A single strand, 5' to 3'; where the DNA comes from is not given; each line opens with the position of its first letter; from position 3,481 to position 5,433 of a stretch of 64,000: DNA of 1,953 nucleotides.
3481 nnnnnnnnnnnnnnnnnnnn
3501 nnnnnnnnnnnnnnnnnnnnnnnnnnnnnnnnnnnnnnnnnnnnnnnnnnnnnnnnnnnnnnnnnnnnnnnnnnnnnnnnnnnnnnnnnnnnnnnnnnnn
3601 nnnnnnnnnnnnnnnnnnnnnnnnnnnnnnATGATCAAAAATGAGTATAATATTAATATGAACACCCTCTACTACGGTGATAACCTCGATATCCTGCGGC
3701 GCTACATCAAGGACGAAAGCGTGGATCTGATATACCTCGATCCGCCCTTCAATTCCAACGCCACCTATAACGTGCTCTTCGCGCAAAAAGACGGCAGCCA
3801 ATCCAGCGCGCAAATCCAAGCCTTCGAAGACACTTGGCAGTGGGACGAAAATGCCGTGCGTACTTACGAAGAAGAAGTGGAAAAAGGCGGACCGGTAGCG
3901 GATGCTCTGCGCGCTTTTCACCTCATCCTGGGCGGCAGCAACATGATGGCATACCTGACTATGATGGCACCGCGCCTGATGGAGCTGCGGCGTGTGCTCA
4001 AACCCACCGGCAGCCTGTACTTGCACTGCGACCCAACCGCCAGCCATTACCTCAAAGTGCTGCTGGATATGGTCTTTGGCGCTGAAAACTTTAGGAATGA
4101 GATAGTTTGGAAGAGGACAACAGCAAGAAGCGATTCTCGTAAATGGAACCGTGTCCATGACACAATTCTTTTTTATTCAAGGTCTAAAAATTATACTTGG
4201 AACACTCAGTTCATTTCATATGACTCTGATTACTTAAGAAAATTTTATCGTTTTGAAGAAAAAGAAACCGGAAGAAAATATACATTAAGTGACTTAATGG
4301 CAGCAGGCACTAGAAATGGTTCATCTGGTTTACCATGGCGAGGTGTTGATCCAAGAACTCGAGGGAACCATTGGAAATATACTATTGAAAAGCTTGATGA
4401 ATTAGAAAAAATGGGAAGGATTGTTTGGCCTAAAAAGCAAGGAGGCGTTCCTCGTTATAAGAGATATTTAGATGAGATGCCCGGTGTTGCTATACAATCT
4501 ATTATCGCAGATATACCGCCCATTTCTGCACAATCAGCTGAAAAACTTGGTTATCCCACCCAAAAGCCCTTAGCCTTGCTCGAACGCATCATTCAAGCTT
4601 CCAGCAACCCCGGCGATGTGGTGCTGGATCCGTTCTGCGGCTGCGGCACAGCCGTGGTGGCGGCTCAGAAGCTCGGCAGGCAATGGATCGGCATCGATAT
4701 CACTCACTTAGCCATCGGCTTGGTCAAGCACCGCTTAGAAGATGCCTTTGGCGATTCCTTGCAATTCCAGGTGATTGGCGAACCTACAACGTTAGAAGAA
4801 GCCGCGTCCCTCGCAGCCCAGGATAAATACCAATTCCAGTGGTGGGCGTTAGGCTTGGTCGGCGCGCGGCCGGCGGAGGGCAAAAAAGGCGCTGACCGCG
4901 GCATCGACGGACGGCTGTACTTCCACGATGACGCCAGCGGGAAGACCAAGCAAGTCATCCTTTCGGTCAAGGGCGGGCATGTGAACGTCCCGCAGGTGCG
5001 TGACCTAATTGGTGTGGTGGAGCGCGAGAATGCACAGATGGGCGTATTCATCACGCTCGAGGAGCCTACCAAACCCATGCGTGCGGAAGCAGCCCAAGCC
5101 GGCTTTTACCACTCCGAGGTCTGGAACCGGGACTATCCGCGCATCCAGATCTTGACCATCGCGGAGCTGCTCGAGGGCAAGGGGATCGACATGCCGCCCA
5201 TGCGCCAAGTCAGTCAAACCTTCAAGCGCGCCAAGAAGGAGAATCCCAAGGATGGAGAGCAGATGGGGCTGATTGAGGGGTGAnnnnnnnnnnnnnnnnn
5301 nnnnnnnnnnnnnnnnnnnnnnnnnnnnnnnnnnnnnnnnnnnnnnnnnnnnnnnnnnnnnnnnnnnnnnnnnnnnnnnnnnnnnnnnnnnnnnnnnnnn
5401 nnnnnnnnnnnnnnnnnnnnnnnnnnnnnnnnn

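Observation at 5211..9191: Copies of the methylase 3' end (73-bp repeat and a 22-bp core present four times) delimit two AT-rich gene cassettes: an att-like, integrase-less architecture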

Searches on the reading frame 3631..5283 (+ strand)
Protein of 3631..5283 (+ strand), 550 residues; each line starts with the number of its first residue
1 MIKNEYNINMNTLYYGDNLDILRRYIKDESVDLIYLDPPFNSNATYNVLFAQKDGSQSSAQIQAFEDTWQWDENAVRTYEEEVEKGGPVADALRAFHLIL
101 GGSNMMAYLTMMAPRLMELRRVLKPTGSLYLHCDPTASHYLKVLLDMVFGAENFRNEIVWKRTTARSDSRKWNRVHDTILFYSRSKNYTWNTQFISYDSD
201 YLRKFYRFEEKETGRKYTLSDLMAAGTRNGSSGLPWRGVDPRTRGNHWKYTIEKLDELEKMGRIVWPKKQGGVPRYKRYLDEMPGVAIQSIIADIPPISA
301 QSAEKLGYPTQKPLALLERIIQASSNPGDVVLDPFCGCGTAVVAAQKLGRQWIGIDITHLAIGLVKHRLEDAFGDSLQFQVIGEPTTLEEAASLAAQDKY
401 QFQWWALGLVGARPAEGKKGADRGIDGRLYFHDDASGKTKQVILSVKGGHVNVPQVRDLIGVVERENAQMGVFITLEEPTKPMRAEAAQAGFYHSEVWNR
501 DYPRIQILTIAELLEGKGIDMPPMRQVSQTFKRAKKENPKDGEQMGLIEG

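Call 6: search_protein_families(library=pfam, proteins=[window:3631-5283:+], max_evalue=0.01)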
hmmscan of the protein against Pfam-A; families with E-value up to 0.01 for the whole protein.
window:3631-5283:+ (550 aa): 7 families
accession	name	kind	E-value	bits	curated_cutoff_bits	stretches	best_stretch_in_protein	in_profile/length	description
PF01555.25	N6_N4_Mtase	-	1.2e-45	156.6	26.7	1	31-359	1-213/221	DNA methylase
PF22722.2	NA-iREase1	-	5.8e-11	42.8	27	1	416-514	18-105/106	NACHT-associated inactive Restriction Endonuclease 1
PF04471.18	Mrr_cat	-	1.2e-08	35.5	21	1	417-489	28-99/115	Restriction endonuclease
PF02086.21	MethyltransfD12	-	2.6e-05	24.5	22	0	316-400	8-88/253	D12 class N6 adenine-specific DNA methyltransferase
PF13847.12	Methyltransf_31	-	0.0003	20.9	27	1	326-381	2-60/145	Methyltransferase domain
PF03602.21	Cons_hypoth95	-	0.00072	19.7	24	1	13-50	95-133/182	Conserved hypothetical protein 95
PF13649.12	Methyltransf_25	-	0.0048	18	27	0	331-372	1-44/97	Methyltransferase domain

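Call 9: find_related_loci(query=window:3631-5283:+, collection=genome_contigs, flank=10000)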
Query window:3631-5283:+ (550 aa) in genome_contigs; peptide patterns used: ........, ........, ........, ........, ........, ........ (x = any residue, [..] = any of these).
600 stretches matched a pattern (row limit reached: there are more); 596 encode a relative of the query (tblastn E <= 1e-3); the best 80 are kept; 80 distinct loci.
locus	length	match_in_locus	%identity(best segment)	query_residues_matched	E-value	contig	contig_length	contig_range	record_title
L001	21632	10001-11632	82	8-549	0e+0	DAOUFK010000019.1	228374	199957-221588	MAG TPA_asm: Candidatus Mesolinea sp. isolate R103_9 k99_617646, whole genome shotgun sequence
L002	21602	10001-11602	70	11-544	0e+0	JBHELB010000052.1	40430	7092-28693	MAG: Candidatus Hydrogenedentales bacterium isolate bin.851 k141_6791090, whole genome shotgun sequence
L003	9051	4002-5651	71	6-550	0e+0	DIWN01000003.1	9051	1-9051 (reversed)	MAG TPA_asm: Anaerolineaceae bacterium UBA6105 UBA6105_contig_18467, whole genome shotgun sequence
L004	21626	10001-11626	71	6-549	0e+0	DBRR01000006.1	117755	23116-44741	MAG TPA_asm: Anaerolineaceae bacterium UBA1363 UBA1363_contig_1721, whole genome shotgun sequence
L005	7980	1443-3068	69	4-549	0e+0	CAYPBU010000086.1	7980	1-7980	MAG TPA_asm: uncultured Anaerolineaceae bacterium isolate SRP192927_co2_209 genome assembly, contig: NODE_19145_length_7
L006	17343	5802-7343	67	9-522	0e+0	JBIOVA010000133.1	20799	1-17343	MAG: Lacipirellulaceae bacterium isolate MAG120 k127_2869110, whole genome shotgun sequence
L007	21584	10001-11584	68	10-548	0e+0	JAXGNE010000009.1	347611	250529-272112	MAG: Anaerolineaceae bacterium isolate AnMBR.bin249 bin249_9, whole genome shotgun sequence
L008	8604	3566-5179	67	4-549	0e+0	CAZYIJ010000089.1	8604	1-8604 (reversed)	MAG TPA_asm: uncultured Anaerolineaceae bacterium isolate binchicken_co45_694 genome assembly, contig: NODE_15733_length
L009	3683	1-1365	78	91-550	0e+0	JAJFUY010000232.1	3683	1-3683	MAG: Chlamydiales bacterium isolate bin.577 k141_3438903, whole genome shotgun sequence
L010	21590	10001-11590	61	11-544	0e+0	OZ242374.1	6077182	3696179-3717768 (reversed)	MAG: Acidobacteriota bacterium isolate c92be0c8-fdd0-4eb5-bb74-4645c7abf429 genome assembly, chromosome: 1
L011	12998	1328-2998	60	2-547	0e+0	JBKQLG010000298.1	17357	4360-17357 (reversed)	MAG: Terracidiphilus sp. isolate CRr2D2E2F__bin_61 CRr2D2E2F_000000295628, whole genome shotgun sequence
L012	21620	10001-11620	60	11-550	0e+0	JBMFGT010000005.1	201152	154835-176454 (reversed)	MAG: Acidobacteriaceae bacterium isolate KM4311-05 NODE_5_length_201152_cov_50.538605, whole genome shotgun sequence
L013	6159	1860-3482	62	4-545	0e+0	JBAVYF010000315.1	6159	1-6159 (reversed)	MAG: Terracidiphilus sp. isolate MFD02755_ilm_asm_bin7 k127_15350, whole genome shotgun sequence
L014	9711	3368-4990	60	11-540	0e+0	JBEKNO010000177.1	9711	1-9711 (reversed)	MAG: Terracidiphilus sp. isolate SPRUCE 419 SPRUCE_419_177, whole genome shotgun sequence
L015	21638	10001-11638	59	2-550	0e+0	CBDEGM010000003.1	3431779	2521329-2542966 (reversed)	MAG: Acidobacteriota bacterium isolate 63da1ed5-0035-4823-a345-c6a6c0b04f97 genome assembly, contig: contig_3, whole gen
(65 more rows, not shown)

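Call 32: search_protein_families(library=padloc, proteins=[window:3631-5283:+], max_evalue=0.01)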
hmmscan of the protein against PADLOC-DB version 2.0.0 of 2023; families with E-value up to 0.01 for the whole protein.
window:3631-5283:+ (550 aa): 81 families (the best 25 are shown)
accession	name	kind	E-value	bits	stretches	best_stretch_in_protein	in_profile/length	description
PDLC03354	MTase_II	-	4.2e-77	257.9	2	106-375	127-388/425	Type II methyltransferase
PDLC03339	MTase_II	-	3.4e-60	201.9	3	283-372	186-274/399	Type II methyltransferase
PDLC03300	MTase_II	-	1.5e-51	173.2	3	107-196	85-175/302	Type II methyltransferase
PDLC03644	MTase_III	-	5.8e-44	148.7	1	108-372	109-396/542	Type III methyltransferase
PDLC03371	MTase_II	-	7.2e-41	138.4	3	292-371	175-254/260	Type II methyltransferase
PDLC03638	MTase_III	-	3.1e-39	133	1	107-369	430-677/816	Type III methyltransferase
PDLC03299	MTase_II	-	6.5e-38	128.9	3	295-373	183-263/296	Type II methyltransferase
PDLC03636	MTase_III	-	2.9e-37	126.7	2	108-198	96-188/575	Type III methyltransferase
PDLC03633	MTase_III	-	3e-35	120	2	306-409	290-387/616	Type III methyltransferase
PDLC03634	MTase_III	-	1.9e-33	114.2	1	10-344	94-425/621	Type III methyltransferase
PDLC03635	MTase_III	-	1.6e-30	104.5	2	105-213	265-378/708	Type III methyltransferase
PDLC03641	MTase_III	-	1.1e-28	98.3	2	103-348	179-431/657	Type III methyltransferase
PDLC03216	MTase_II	-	2.9e-28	96.9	2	308-371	194-257/364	Type II methyltransferase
PDLC03320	MTase_II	-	8.3e-28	95.4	2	296-371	201-276/289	Type II methyltransferase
PDLC03738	oMTase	-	3.8e-27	93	3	308-370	204-266/376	orphan methyltransferase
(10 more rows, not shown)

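Call 37: find_encoding_contigs(protein=window:3631-5283:+, flank=8000, max_places=10)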
Protein window:3631-5283:+ (550 aa): 2 contigs read that carry it; 2 places shown.
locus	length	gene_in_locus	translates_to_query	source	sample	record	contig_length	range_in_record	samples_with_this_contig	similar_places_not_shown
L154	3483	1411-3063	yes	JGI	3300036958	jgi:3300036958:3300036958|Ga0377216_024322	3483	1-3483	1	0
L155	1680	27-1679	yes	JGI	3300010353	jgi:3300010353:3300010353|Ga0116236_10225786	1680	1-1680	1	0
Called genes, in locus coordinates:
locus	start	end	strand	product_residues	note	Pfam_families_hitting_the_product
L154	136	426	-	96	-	-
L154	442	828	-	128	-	-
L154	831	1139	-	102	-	-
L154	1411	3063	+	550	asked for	PF01555:N6_N4_Mtase, PF04471:Mrr_cat, PF22722:NA-iREase1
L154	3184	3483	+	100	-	?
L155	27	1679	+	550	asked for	PF01555:N6_N4_Mtase, PF04471:Mrr_cat, PF22722:NA-iREase1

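Call 61: search_protein_families(library=ncbifam, proteins=[window:3631-5283:+], max_evalue=0.01)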
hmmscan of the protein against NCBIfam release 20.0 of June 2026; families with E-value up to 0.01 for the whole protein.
window:3631-5283:+ (550 aa): 7 families
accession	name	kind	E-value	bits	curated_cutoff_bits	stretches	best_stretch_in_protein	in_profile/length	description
NF008572.0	PRK11524.1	equivalog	3.2e-29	102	292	2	306-369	193-256/294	adenine-specific DNA-methyltransferase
NF050803.1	DnaMtaseCcrMCaul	equivalog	2.6e-25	89.1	830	1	306-371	184-249/350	adenine-specific DNA-methyltransferase CcrM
NF010253.0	PRK13699.1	subfamily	8.4e-13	48.5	244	1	307-358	143-194/226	DNA methyltransferase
TIGR01177.1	TIGR01177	hypoth_equivalog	7.9e-06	25.4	316.55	1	326-358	181-213/330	TIGR01177 family methyltransferase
NF043040.1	corrin_prot_MT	hypoth_equivalog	0.0012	18.3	180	1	317-379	31-94/216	corrinoid protein-associated methyltransferase CpaM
TIGR00095.1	TIGR00095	equivalog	0.0044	16.7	117.5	1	15-50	109-144/194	16S rRNA (guanine(966)-N(2))-methyltransferase RsmD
NF011529.0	PRK14968.1-3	equivalog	0.0059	16.1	162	1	301-368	11-75/198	putative methyltransferase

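Call 73: search_protein_families(library=pfam, alignment_id=A2, max_evalue=0.00001)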
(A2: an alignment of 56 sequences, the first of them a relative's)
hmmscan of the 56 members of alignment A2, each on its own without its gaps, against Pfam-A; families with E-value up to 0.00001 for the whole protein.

A. member 1, L002:11658-12998:+ (446 aa): 1 family
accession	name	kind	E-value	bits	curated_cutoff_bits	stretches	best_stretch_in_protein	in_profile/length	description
PF03747.19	ADP_ribosyl_GH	-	2.2e-46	159.2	26.2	1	96-396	1-286/287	ADP-ribosylglycohydrolase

B. families by the number of members that match (of 56 scanned): 73 families (the first 25 are shown)
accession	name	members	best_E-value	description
PF01702.25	TGT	2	1.2e-154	Queuine tRNA-ribosyltransferase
PF04307.19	YdjM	2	1.3e-30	YdjM inner membrane protein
PF00805.28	Pentapeptide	2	8.8e-26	Pentapeptide repeats (8 copies)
PF00448.28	SRP54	1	1.6e-75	SRP54-type protein, GTPase domain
PF01715.23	IPPT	1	1.9e-74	IPP transferase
PF00155.27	Aminotran_1_2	1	3.9e-74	Aminotransferase class I and II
PF00158.32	Sigma54_activat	1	4.7e-74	Sigma-54 interaction domain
PF01344.31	Kelch_1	1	6.5e-56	Kelch motif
PF03747.19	ADP_ribosyl_GH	1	2.2e-46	ADP-ribosylglycohydrolase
PF13365.12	Trypsin_2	1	1.3e-37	Trypsin-like peptidase domain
PF02527.21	GidB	1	1.9e-37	rRNA small subunit methyltransferase G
PF13964.12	Kelch_6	1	1e-35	Kelch motif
PF25210.1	Kelch_FKB95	1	1.1e-34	FKB95, Kelch-repeats domain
PF02254.24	TrkA_N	1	9.3e-31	TrkA-N domain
PF00072.30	Response_reg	1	9.7e-31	Response regulator receiver domain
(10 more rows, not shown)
